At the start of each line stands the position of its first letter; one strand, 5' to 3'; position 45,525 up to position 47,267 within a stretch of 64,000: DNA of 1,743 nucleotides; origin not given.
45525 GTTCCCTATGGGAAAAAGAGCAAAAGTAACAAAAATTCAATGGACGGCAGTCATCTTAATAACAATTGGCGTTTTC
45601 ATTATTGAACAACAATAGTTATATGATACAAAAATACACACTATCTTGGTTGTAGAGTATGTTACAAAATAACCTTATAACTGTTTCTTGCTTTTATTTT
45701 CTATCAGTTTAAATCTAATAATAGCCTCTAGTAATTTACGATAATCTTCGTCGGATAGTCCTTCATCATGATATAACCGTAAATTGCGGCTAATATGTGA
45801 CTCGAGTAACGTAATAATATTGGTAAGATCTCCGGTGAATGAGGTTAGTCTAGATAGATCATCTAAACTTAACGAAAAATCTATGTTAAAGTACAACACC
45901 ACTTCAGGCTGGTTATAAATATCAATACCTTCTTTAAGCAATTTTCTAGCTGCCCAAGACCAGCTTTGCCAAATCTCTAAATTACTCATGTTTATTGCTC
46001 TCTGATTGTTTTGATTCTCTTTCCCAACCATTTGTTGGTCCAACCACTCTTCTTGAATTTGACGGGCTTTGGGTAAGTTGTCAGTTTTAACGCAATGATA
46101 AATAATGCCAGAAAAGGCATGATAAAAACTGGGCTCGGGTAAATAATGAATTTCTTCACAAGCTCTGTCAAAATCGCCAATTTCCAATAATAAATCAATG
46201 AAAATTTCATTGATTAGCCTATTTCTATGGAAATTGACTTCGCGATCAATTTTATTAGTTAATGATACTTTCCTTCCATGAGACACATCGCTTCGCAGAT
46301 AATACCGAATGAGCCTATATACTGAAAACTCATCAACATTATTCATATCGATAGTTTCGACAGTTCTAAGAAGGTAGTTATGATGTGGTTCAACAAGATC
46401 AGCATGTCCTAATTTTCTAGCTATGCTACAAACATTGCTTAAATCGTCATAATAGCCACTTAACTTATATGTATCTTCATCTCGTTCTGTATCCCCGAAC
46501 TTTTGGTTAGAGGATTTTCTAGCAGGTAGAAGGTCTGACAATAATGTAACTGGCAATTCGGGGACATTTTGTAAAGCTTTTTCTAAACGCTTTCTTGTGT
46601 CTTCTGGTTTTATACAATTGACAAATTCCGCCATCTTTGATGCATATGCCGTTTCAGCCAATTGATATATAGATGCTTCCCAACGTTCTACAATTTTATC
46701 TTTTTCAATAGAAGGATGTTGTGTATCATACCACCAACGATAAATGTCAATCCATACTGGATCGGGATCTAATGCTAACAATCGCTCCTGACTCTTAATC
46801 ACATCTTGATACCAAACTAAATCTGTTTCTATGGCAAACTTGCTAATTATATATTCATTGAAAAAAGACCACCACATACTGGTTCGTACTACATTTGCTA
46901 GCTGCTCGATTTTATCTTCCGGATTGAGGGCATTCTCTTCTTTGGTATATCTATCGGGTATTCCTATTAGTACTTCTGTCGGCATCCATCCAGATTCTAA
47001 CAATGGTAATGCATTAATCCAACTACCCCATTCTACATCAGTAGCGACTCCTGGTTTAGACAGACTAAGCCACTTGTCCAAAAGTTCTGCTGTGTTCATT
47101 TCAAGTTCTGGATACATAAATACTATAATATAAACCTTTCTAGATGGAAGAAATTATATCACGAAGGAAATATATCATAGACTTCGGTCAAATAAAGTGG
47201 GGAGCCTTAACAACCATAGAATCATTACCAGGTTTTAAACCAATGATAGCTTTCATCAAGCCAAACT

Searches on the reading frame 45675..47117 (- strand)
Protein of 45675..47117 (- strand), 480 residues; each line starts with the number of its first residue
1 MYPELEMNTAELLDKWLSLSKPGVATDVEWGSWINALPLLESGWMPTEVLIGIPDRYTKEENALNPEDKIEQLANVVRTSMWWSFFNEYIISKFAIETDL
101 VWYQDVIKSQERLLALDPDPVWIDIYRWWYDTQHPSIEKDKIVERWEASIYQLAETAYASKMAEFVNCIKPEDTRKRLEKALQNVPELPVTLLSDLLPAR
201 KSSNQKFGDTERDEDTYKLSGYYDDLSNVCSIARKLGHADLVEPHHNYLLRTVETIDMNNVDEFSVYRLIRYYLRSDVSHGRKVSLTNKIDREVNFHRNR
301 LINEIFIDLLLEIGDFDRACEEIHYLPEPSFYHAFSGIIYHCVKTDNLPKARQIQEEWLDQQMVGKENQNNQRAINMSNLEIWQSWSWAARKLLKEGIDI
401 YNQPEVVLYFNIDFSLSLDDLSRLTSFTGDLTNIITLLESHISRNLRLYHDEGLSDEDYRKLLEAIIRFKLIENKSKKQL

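Call 5: search_protein_families(library=pfam, proteins=[window:45675-47117:-], max_evalue=0.1)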
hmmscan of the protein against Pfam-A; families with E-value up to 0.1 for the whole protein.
window:45675-47117:- (480 aa): 1 family
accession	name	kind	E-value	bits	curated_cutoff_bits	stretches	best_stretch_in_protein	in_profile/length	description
PF24192.1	DUF7417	-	0.09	13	27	0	60-89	15-44/75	Domain of unknown function (DUF7417)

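Call 6: search_protein_families(library=ncbifam, proteins=[window:45675-47117:-], max_evalue=0.1)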
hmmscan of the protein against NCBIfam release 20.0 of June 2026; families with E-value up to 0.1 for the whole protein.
window:45675-47117:- (480 aa): 0 families
